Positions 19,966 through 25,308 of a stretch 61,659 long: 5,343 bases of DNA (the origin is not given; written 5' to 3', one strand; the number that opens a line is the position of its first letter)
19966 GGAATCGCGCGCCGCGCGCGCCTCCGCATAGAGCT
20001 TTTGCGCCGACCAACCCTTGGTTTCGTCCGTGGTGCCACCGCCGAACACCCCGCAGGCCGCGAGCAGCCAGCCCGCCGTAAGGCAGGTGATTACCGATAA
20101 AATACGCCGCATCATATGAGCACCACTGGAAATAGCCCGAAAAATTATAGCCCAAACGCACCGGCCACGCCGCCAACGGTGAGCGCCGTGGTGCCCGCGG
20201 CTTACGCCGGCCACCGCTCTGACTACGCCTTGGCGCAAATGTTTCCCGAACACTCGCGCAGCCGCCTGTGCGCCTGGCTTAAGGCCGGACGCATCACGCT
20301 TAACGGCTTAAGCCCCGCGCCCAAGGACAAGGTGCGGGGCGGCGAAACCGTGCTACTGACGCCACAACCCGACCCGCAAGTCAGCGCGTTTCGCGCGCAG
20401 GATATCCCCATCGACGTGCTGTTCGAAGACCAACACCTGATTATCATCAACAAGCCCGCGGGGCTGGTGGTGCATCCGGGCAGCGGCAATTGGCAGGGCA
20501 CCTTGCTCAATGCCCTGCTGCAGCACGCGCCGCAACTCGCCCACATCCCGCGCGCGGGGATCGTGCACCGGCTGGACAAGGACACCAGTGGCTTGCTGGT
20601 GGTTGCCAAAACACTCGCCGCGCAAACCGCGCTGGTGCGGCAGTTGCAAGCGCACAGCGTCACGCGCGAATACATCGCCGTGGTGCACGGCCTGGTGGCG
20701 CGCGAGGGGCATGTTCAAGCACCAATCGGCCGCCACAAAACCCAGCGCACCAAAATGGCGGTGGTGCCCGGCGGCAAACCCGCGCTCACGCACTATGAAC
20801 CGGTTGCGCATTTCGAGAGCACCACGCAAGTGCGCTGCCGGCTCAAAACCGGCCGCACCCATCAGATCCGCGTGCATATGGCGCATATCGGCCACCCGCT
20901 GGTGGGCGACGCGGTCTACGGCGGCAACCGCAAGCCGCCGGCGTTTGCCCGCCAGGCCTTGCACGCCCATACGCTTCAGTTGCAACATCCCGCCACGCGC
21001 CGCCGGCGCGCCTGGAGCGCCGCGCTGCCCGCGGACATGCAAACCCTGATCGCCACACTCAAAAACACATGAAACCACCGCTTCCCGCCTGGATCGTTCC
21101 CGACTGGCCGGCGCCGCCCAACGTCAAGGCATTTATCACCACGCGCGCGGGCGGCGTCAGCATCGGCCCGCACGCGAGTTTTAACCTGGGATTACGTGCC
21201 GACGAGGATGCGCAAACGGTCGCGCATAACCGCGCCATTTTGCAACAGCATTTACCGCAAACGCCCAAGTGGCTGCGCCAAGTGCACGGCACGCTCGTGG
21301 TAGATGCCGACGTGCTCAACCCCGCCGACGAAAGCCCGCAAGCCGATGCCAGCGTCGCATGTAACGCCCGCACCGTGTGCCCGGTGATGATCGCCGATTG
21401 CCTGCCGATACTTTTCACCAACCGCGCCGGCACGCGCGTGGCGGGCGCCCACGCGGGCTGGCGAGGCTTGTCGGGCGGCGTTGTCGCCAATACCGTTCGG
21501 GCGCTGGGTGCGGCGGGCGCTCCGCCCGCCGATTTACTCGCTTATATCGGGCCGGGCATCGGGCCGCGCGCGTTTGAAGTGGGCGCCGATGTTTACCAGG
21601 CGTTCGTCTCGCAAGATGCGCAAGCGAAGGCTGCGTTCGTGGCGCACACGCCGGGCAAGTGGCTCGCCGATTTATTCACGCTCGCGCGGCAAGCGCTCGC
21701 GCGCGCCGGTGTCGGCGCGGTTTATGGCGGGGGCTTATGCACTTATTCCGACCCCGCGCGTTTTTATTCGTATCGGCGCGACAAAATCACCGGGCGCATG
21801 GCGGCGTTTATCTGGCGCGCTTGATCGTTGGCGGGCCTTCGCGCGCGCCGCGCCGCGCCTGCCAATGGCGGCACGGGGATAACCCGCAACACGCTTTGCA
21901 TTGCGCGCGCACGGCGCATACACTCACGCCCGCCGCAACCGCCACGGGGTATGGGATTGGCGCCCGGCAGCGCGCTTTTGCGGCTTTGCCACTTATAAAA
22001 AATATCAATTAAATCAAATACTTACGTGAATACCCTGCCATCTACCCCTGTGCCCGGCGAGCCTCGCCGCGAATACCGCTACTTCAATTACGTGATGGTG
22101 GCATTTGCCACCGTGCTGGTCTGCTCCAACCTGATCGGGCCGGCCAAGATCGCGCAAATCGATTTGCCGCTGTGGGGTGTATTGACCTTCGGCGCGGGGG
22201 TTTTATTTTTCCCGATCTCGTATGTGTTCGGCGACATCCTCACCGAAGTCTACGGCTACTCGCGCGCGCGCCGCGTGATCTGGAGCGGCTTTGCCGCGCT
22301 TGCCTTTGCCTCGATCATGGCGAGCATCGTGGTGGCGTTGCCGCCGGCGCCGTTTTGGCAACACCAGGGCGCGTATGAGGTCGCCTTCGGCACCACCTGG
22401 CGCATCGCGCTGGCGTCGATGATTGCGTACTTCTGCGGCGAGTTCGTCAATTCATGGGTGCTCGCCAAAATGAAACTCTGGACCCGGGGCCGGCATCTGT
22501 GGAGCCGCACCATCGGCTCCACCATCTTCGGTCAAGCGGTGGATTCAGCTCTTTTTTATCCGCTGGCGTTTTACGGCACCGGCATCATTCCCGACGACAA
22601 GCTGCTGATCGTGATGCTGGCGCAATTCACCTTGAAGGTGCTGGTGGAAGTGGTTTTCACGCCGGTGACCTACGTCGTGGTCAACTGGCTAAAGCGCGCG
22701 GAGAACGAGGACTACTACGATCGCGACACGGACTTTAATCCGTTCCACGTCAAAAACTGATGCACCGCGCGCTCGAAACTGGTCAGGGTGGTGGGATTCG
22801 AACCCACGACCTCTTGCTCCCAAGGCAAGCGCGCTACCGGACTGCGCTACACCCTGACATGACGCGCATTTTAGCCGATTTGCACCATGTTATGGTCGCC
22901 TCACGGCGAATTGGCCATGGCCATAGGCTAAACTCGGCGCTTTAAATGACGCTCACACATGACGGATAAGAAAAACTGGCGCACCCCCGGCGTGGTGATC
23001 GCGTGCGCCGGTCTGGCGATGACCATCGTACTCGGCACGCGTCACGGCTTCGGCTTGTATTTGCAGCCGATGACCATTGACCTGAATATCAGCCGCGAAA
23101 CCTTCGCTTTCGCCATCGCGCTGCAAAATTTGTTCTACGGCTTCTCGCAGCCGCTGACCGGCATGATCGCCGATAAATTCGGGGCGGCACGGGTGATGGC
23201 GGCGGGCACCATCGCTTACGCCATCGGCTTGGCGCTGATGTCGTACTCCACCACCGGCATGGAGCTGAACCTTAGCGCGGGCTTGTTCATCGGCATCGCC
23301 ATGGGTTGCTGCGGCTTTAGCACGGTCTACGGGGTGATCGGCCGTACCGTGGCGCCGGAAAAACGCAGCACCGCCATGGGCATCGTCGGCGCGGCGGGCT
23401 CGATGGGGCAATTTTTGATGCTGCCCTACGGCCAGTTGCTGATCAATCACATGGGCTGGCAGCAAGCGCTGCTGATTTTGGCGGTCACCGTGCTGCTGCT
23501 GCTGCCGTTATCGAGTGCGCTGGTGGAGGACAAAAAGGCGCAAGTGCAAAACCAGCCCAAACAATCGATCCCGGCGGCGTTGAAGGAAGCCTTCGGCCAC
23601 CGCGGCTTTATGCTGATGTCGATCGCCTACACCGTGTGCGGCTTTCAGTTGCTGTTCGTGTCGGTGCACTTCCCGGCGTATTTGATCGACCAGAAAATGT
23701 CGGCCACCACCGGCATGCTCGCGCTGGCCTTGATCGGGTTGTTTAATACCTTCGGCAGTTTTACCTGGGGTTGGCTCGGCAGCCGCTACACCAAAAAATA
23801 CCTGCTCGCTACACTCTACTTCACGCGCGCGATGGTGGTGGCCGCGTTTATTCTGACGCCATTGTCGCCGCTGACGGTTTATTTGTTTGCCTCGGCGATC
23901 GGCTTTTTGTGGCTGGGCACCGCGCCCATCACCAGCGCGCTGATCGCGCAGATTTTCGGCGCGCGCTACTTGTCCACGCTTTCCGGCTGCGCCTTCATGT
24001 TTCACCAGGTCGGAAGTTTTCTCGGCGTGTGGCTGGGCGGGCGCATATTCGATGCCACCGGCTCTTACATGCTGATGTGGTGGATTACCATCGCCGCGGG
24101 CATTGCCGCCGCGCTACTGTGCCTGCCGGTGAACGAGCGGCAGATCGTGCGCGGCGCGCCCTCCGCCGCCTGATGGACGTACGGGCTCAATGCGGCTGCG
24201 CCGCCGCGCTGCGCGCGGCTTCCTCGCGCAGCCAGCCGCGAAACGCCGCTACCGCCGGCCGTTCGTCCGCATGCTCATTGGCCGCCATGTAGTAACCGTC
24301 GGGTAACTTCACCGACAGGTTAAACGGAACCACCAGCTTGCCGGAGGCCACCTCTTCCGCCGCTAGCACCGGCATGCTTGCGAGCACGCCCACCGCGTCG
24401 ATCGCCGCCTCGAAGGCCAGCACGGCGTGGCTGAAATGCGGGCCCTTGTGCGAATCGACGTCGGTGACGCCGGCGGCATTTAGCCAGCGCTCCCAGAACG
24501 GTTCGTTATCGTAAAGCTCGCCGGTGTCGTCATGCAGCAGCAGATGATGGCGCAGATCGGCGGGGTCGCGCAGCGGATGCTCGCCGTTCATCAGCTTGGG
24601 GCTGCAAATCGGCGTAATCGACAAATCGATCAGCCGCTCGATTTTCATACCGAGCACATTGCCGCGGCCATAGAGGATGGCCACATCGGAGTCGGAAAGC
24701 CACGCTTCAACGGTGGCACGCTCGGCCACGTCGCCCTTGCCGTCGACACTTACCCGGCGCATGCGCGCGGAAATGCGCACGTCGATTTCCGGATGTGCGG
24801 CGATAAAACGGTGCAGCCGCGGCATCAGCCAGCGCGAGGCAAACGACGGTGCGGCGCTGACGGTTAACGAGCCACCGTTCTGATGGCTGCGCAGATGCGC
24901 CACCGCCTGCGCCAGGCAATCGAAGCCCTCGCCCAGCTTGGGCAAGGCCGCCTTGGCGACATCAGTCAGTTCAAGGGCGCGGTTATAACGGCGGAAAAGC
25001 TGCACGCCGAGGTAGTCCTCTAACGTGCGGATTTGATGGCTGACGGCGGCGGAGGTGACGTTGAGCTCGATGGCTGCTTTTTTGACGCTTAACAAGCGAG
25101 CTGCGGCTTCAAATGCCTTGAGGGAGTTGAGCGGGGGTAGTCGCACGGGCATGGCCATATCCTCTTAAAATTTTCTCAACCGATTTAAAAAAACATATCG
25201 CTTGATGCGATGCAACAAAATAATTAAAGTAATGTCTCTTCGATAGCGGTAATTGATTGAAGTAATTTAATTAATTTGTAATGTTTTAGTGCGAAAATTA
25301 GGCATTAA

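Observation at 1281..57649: Fifteen copies of a ~32-bp AT-rich element with an IHF-consensus core in a GC-rich window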

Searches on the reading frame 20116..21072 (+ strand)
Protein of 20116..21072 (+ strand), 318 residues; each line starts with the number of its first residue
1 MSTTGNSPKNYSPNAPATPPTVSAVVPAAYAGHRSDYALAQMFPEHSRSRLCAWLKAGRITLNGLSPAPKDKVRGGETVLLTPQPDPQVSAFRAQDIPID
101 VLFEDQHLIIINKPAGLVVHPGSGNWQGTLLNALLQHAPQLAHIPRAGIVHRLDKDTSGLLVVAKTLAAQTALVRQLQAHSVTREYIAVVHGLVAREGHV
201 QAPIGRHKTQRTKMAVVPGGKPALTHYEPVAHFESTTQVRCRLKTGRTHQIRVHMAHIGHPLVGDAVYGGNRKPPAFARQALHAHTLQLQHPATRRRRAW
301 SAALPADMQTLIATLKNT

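Call 20: search_protein_families(library=pfam, proteins=[window:20116-21072:+], max_evalue=0.00001)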
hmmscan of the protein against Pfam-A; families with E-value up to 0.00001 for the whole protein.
window:20116-21072:+ (318 aa): 1 family
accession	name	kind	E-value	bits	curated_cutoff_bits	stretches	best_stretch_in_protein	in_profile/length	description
PF00849.27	PseudoU_synth_2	-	7.2e-37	127.4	26.8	1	107-257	1-152/152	RNA pseudouridylate synthase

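Call 27: find_related_loci(query=window:20116-21072:+, collection=metagenome_contigs, flank=10000)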
Query window:20116-21072:+ (318 aa) in metagenome_contigs; peptide patterns used: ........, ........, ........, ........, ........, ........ (x = any residue, [..] = any of these).
600 stretches matched a pattern (row limit reached: there are more); 588 encode a relative of the query (tblastn E <= 1e-3); the best 80 are kept; 80 distinct loci.
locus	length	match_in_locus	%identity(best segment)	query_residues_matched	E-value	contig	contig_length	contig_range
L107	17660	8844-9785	63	8-317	9e-127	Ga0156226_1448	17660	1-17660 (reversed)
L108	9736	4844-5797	62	1-315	3e-124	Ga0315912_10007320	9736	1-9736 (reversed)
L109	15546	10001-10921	62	9-317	1e-120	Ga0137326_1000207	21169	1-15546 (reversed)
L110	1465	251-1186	59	3-317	1e-128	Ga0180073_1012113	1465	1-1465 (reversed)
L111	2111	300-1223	62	9-316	8e-125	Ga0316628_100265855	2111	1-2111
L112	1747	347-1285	59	3-316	4e-125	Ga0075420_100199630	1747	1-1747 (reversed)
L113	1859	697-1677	57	1-316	3e-124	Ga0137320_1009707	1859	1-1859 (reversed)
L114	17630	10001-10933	58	16-317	4e-115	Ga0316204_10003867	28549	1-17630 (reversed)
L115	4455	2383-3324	57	3-317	2e-115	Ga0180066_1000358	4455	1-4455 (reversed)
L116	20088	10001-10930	58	9-317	1e-114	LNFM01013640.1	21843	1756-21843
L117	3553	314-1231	61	15-316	1e-116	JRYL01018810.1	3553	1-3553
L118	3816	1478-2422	61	1-317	9e-116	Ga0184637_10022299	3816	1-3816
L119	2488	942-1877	58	7-317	1e-118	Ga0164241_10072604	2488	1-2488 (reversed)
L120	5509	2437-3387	57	4-316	3e-113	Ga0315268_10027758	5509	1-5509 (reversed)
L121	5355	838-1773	59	10-318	3e-113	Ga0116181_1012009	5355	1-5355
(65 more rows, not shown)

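Call 67: find_homologous_proteins(query=window:20116-21072:+, max_evalue=1e-60)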
Query window:20116-21072:+ (318 aa): 7960 proteins with E <= 1e-60 among 8000 candidates; the best 120 are listed.
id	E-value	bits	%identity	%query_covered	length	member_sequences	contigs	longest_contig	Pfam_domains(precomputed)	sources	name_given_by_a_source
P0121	4.2e-209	711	100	100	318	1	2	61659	PF00849.28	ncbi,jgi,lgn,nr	ncbi:MAG: 23S rRNA pseudouridine(1911/1915/1917) synthase RluD [Betaproteobacteria bacterium]|nr:23S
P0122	1.3e-155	535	77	100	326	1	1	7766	PF00849.28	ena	-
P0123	2.0e-153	528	75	100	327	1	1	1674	PF00849.28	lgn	-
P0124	1.2e-151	522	75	100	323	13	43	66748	PF00849.28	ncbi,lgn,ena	-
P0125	1.3e-151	522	75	100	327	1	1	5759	PF00849.28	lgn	-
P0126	6.8e-151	520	74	100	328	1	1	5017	PF00849.28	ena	-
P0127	1.8e-150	518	74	100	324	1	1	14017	PF00849.28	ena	-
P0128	2.4e-150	518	73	100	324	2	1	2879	PF00849.28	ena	-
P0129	8.0e-150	516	71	100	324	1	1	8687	PF00849.28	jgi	jgi:23S rRNA pseudouridine1911/1915/1917 synthase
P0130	1.0e-149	516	73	100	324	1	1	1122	PF00849.28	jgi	jgi:23S rRNA pseudouridine1911/1915/1917 synthase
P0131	1.3e-149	516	74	100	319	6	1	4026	PF00849.28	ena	-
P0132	3.9e-149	514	72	100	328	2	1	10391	PF00849.28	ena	-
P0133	5.5e-149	514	73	100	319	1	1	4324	PF00849.28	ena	-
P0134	6.3e-149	513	72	100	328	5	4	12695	PF00849.28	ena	-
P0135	7.9e-149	513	73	100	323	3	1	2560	PF00849.28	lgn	-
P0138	2.9e-147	508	74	97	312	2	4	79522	PF00849.28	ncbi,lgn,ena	-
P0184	1.4e-137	476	74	92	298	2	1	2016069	PF00849.28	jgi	-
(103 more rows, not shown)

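Call 68: find_encoding_contigs(protein=P0124, flank=10000, max_places=3)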
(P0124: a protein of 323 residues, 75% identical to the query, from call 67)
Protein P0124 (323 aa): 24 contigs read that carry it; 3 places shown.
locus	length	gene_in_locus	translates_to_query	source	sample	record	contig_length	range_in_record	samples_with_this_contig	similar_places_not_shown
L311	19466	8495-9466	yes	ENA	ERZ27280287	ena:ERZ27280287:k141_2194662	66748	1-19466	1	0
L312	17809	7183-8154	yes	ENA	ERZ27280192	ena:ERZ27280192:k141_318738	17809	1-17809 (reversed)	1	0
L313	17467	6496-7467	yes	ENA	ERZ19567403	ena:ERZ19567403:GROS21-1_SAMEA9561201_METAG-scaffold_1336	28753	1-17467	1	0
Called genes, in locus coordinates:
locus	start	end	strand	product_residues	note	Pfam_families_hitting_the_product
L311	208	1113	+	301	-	-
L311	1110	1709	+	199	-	PF05137:PilN (faint)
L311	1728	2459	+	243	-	PF04612:T2SSM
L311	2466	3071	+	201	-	-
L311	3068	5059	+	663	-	PF07660:STN (faint), PF07655:Secretin_N_2, PF00263:Secretin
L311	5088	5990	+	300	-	PF13191:AAA_16 (weak), PF13401:AAA_22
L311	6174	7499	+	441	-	PF13429:TPR_15 (faint), PF24575:TPR_Slam (faint), PF00515:TPR_1 (faint), PF14559:TPR_19, PF23914:TPR_CcmH_CycH (weak), PF14559:TPR_19, PF13424:TPR_12 (weak), PF13432:TPR_16 (weak), +6 more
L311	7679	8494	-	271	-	PF13512:TPR_18, PF13428:TPR_14 (faint), PF13525:YfiO, PF13432:TPR_16, PF13174:TPR_6 (weak)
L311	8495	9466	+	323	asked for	PF00849:PseudoU_synth_2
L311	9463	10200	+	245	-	PF02578:Cu-oxidase_4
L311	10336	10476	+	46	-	-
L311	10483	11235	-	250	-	PF01925:TauE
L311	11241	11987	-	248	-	PF01925:TauE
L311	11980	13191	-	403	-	PF07690:MFS_1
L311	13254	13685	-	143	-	PF07883:Cupin_2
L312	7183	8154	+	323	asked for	PF00849:PseudoU_synth_2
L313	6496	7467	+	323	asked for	PF00849:PseudoU_synth_2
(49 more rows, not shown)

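Call 69: find_encoding_contigs(protein=P0138, flank=10000, max_places=2)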
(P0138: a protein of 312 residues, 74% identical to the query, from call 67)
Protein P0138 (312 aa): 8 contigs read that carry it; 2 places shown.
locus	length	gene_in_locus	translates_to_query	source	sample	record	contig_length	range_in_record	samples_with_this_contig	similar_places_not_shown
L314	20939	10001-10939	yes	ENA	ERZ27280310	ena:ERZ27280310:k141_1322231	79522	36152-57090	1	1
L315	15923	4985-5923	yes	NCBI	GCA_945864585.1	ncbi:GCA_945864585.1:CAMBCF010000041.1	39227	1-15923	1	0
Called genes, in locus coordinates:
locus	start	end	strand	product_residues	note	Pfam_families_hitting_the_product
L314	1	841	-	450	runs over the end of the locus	PF12704:MacB_PCD, PF02687:FtsX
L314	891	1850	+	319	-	-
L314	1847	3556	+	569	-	PF01368:DHH, PF02272:DHHA1, PF17768:RecJ_OB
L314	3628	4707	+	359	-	PF03462:PCRF, PF00472:RF-1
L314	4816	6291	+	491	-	PF01336:tRNA_anti-codon, PF00152:tRNA-synt_2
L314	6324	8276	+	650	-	PF16177:ACAS_N, PF00501:AMP-binding, PF13193:AMP-binding_C (weak)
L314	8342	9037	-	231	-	PF01797:Y1_Tnp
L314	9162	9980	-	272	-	PF13512:TPR_18, PF13174:TPR_6 (faint), PF13428:TPR_14 (faint), PF13525:YfiO, PF13432:TPR_16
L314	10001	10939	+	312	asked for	PF00849:PseudoU_synth_2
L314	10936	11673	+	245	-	PF02578:Cu-oxidase_4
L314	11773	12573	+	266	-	PF02535:Zip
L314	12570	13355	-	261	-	PF08530:PepX_C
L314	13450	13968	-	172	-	PF02129:Peptidase_S15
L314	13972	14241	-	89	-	PF03401:TctC (weak)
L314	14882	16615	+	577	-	PF07167:PhaC_N, PF00561:Abhydrolase_1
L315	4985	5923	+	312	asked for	PF00849:PseudoU_synth_2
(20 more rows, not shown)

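Call 70: find_encoding_contigs(protein=P0184, flank=10000, max_places=1)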
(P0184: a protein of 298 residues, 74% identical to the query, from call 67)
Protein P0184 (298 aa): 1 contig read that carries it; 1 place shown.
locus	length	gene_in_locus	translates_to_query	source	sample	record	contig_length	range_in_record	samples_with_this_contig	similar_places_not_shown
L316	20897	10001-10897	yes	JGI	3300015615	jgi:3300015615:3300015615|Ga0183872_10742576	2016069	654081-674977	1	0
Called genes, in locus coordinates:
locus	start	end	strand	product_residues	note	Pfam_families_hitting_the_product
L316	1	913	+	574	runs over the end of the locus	PF01368:DHH, PF02272:DHHA1, PF17768:RecJ_OB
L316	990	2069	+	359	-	PF03462:PCRF, PF00472:RF-1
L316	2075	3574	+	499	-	PF01336:tRNA_anti-codon, PF00152:tRNA-synt_2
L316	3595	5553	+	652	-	PF16177:ACAS_N, PF00501:AMP-binding, PF13193:AMP-binding_C (weak)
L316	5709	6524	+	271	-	-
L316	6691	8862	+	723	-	PF00403:HMA, PF00122:E1-E2_ATPase, PF00702:Hydrolase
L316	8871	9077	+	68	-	PF00403:HMA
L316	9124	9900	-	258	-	PF13174:TPR_6 (faint), PF13428:TPR_14 (faint), PF13512:TPR_18, PF13525:YfiO, PF13432:TPR_16 (weak)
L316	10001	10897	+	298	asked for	PF00849:PseudoU_synth_2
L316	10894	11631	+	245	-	PF02578:Cu-oxidase_4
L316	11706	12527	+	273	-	PF02535:Zip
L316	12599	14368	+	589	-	PF07167:PhaC_N, PF00561:Abhydrolase_1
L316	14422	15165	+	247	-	PF00106:adh_short, PF01370:Epimerase (weak), PF08659:KR, PF13561:adh_short_C2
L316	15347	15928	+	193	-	PF07879:PHB_acc_N, PF05233:PHB_acc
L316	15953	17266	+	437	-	PF00919:UPF0004, PF04055:Radical_SAM, PF01938:TRAM (faint), PF18693:TRAM_2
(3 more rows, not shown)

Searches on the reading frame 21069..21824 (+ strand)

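Call 18: search_protein_families(library=pfam, proteins=[window:21069-21824:+], max_evalue=0.00001)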
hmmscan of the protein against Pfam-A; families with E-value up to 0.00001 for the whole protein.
window:21069-21824:+ (251 aa): 1 family
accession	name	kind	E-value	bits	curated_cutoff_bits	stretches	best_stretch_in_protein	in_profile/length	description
PF02578.20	Cu-oxidase_4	-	2.9e-71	240.1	22.9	1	24-249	1-238/238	Multi-copper polyphenol oxidoreductase laccase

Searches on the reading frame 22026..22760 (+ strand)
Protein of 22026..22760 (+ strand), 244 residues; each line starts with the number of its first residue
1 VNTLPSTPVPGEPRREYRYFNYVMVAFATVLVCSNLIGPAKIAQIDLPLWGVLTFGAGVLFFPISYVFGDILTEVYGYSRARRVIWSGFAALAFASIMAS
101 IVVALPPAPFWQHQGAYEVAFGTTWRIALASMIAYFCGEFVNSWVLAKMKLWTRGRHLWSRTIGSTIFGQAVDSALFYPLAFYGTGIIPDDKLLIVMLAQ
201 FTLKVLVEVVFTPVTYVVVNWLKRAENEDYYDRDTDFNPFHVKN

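Call 19: search_protein_families(library=pfam, proteins=[window:22026-22760:+], max_evalue=0.00001)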
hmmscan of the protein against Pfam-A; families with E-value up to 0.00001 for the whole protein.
window:22026-22760:+ (244 aa): 1 family
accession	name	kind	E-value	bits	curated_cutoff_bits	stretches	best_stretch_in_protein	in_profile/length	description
PF02592.20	Vut_1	-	2.1e-53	181.2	27.2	1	57-218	2-152/152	Putative vitamin uptake transporter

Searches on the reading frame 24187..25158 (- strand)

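Call 19: search_protein_families(library=pfam, proteins=[window:24187-25158:-], max_evalue=0.00001)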
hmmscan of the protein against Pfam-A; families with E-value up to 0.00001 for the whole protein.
window:24187-25158:- (323 aa): 2 families
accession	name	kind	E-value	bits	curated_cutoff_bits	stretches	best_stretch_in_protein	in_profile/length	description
PF03466.25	LysR_substrate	-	3e-23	82.8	28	1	93-314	3-208/209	LysR substrate binding domain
PF00126.33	HTH_1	-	4e-18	65.6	26.6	1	10-68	1-59/60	Bacterial regulatory helix-turn-helix protein, lysR family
